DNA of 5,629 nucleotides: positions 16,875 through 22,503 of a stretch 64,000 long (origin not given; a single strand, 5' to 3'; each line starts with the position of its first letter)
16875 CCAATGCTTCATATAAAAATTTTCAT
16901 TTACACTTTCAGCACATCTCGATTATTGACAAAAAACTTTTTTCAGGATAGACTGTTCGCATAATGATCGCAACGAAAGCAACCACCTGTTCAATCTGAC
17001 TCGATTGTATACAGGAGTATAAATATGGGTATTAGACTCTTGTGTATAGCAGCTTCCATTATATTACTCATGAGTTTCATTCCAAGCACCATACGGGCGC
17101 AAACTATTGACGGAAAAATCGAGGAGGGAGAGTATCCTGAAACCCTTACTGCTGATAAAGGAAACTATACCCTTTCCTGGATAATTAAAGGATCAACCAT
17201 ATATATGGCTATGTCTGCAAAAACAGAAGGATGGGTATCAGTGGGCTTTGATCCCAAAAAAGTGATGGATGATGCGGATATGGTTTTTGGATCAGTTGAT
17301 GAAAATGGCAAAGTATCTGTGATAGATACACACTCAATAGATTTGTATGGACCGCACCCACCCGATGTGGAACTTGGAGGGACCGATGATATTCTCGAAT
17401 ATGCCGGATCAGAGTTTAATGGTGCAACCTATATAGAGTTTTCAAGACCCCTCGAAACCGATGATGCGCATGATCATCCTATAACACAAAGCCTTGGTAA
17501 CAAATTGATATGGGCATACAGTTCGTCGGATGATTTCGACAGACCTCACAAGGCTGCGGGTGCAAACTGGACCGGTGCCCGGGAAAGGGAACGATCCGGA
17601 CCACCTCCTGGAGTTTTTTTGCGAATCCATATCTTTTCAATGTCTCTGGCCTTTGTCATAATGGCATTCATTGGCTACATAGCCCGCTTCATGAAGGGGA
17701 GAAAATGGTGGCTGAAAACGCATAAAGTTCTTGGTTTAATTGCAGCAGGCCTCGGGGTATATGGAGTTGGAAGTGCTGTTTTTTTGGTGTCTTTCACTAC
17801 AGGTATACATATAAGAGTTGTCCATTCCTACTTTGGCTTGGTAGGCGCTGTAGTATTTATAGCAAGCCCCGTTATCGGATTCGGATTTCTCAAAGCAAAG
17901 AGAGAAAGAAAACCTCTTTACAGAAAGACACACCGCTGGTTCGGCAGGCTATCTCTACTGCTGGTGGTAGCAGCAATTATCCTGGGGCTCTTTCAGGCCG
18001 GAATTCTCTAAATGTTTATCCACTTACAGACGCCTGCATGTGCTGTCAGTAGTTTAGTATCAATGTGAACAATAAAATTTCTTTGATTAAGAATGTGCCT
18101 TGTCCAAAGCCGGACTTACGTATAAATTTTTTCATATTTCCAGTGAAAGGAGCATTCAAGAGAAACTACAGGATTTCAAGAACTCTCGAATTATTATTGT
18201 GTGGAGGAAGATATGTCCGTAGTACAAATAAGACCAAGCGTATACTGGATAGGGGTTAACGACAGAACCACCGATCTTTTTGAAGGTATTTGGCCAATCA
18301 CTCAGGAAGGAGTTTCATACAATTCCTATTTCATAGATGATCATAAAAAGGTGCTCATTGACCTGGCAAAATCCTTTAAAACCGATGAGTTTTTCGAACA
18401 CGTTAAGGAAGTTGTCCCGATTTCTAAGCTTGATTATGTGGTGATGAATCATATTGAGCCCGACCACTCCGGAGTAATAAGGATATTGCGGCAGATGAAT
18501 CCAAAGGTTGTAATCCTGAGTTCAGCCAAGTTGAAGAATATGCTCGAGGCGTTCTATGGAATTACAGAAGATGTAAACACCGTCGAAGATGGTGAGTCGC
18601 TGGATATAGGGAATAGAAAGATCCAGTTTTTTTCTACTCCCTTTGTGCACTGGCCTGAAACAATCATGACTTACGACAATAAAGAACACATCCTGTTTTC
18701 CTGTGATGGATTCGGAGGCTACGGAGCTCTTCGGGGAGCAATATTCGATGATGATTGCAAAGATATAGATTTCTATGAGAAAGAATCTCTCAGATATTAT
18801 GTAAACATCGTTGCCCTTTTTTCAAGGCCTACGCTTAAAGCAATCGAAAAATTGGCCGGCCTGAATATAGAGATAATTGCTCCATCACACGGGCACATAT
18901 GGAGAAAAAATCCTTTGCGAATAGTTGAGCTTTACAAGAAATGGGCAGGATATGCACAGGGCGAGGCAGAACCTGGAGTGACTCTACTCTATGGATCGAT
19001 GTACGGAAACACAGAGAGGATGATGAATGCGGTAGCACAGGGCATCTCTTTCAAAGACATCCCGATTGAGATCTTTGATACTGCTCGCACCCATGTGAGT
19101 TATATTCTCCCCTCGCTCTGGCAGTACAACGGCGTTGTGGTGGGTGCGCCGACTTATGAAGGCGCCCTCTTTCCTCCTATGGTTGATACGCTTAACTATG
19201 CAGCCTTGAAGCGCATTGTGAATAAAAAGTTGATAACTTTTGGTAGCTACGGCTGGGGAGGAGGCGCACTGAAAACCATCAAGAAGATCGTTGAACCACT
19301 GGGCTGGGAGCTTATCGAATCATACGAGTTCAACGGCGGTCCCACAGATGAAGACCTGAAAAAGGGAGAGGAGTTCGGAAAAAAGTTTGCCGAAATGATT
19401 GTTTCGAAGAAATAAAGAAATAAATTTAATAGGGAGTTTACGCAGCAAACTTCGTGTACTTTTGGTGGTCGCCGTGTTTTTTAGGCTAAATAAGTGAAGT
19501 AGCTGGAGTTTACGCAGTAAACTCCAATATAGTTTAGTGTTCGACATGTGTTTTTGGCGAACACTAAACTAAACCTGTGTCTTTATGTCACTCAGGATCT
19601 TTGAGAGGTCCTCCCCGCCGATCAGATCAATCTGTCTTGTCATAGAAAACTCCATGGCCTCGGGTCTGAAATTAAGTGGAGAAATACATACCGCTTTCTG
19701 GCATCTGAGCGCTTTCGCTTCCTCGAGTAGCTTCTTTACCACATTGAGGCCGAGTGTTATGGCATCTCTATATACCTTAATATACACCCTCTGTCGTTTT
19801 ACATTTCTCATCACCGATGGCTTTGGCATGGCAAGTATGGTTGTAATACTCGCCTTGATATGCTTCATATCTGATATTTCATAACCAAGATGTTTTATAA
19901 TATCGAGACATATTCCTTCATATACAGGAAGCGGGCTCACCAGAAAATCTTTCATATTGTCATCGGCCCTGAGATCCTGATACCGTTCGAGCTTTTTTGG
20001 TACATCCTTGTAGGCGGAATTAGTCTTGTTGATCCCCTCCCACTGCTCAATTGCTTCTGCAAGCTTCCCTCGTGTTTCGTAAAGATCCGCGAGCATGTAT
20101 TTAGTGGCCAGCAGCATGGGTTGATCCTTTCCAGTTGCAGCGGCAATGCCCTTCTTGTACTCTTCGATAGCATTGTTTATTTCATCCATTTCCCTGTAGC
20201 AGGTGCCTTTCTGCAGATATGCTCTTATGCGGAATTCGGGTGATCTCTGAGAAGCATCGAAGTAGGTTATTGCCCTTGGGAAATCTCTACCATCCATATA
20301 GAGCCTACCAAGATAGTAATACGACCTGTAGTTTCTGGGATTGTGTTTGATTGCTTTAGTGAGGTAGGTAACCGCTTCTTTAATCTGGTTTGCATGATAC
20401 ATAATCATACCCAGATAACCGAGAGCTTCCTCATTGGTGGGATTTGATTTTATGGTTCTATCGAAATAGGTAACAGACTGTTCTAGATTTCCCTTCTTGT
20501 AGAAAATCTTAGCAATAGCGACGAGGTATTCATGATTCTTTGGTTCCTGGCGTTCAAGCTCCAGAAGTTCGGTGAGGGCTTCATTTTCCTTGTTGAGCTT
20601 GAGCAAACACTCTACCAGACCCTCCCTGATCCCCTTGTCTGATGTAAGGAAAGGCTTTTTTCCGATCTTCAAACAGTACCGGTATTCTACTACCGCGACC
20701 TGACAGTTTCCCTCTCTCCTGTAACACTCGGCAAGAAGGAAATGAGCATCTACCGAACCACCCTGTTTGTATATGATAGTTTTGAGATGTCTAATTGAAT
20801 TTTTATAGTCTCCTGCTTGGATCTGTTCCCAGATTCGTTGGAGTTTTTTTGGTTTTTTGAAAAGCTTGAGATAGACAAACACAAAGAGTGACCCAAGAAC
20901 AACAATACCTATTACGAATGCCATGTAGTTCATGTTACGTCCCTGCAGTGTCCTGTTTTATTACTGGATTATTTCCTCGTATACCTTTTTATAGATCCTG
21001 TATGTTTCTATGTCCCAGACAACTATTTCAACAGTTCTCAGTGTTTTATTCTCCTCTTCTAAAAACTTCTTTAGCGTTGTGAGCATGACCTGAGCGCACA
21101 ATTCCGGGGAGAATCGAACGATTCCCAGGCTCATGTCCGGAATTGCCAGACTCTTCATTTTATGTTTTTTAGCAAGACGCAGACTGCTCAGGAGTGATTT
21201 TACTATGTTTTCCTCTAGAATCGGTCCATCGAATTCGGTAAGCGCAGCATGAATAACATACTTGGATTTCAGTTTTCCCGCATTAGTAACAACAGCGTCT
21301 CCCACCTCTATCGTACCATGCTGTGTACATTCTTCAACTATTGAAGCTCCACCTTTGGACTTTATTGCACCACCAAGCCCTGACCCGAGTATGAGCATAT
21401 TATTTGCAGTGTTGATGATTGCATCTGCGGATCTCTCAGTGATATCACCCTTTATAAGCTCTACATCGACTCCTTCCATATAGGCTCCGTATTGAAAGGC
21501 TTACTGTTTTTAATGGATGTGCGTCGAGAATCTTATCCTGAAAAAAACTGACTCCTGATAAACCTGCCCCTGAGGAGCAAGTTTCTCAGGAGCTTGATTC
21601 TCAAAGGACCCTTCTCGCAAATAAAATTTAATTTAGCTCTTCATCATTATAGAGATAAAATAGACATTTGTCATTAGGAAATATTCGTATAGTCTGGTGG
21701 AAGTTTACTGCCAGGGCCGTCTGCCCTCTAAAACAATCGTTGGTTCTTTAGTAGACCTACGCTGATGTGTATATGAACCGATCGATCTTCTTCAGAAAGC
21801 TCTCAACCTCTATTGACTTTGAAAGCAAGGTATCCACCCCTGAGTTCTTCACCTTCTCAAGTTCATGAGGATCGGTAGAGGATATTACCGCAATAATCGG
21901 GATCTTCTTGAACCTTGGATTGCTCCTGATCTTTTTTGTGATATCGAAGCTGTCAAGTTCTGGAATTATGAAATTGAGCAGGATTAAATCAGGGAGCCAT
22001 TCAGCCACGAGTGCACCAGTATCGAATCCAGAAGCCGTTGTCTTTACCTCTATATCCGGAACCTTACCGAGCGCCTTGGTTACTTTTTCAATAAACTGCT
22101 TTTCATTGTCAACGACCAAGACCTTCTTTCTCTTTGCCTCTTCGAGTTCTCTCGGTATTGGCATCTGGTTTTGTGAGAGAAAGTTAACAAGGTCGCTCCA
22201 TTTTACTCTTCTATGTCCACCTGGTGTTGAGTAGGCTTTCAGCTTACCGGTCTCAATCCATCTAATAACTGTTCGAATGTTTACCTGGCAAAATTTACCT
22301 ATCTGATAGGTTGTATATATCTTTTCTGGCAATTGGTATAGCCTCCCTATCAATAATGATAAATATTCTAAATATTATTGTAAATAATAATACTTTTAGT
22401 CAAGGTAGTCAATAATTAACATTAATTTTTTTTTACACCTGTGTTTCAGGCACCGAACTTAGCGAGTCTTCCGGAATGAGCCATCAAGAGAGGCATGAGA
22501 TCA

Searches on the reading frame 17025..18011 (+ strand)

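Call 39: search_protein_families(library=pfam, proteins=[window:17025-18011:+], max_evalue=0.00001)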
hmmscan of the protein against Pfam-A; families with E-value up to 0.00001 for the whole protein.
window:17025-18011:+ (328 aa): 2 families
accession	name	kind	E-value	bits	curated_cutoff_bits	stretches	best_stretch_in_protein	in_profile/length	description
PF03351.22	DOMON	-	1.7e-26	93.3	32.7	1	45-165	2-123/124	DOMON domain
PF03188.21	Cytochrom_B561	-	1.6e-09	38.5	23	1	202-325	2-133/137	Eukaryotic cytochrome b561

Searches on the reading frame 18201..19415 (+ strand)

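Call 39: search_protein_families(library=pfam, proteins=[window:18201-19415:+], max_evalue=0.00001)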
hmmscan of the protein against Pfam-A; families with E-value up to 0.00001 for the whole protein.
window:18201-19415:+ (404 aa): 3 families
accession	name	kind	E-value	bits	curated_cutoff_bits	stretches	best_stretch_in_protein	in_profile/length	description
PF19583.5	ODP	-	6.2e-24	85.4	27.2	1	39-231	2-194/194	ODP family beta lactamase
PF00258.30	Flavodoxin_1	-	3.4e-10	40.7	25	1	262-389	1-139/143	Flavodoxin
PF00753.33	Lactamase_B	-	1.7e-06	28.6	22.7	0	39-198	5-178/196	Metallo-beta-lactamase superfamily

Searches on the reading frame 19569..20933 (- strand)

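Call 39: search_protein_families(library=pfam, proteins=[window:19569-20933:-], max_evalue=0.00001)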
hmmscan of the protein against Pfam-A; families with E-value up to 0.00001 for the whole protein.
window:19569-20933:- (454 aa): 18 families
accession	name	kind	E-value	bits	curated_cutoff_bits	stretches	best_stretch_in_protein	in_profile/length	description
PF07719.23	TPR_2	-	4.3e-22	76.8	27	0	169-201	2-34/34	Tetratricopeptide repeat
PF13432.12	TPR_16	-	8.3e-22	77.7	32.7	1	181-230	10-59/65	Tetratricopeptide repeat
PF14559.12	TPR_19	-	4.1e-21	75.5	25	0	182-227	5-50/68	Tetratricopeptide repeat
PF13431.12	TPR_17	-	1.6e-17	62.6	24.4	0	191-221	2-32/34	Tetratricopeptide repeat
PF00515.34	TPR_1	-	4.4e-17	61.5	27.8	0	169-201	2-34/34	Tetratricopeptide repeat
PF13174.12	TPR_6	-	8.9e-17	61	26.3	0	173-199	5-31/33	Tetratricopeptide repeat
PF13428.12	TPR_14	-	7.9e-15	54.3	23.5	0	170-211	3-44/44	Tetratricopeptide repeat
PF13181.12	TPR_8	-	4.1e-14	51.9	25.7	0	236-264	1-29/34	Tetratricopeptide repeat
PF13424.12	TPR_12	-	9.7e-14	51.8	30.1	0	236-296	3-66/77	Tetratricopeptide repeat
PF12895.13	ANAPC3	-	1.1e-13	51.7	27.2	0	148-224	3-78/82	Anaphase-promoting complex, cyclosome, subunit 3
PF25064.1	ARM_TT21_5th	-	2e-10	41.4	27.8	1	138-239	5-109/117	TT21 fifth ARM repeats domain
PF13414.12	TPR_11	-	4.8e-10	39.4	26.8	0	179-213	5-39/42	TPR repeat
PF13176.12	TPR_7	-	6.7e-09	35.6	27.9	0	137-167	2-34/36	Tetratricopeptide repeat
PF23914.1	TPR_CcmH_CycH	-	5.4e-08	33.3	42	0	129-228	45-147/158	Cytochrome c-type biogenesis protein H TPR domain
PF25062.1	ARM_TT21_N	-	2.3e-07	31.2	40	1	109-265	36-197/222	Tetratricopeptide repeat protein 21 N-terminal ARM repeat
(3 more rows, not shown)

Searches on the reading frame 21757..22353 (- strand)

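Call 83: search_protein_families(library=pfam, proteins=[window:21757-22353:-], max_evalue=0.00001)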
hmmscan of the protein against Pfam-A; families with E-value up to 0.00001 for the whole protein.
window:21757-22353:- (198 aa): 2 families
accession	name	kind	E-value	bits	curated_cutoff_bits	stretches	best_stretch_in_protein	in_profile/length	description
PF00072.30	Response_reg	-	8.5e-13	48.9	30.2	1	78-190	1-110/111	Response regulator receiver domain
PF12728.13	HTH_17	-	5.2e-07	30.3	27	1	13-62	2-50/51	Helix-turn-helix domain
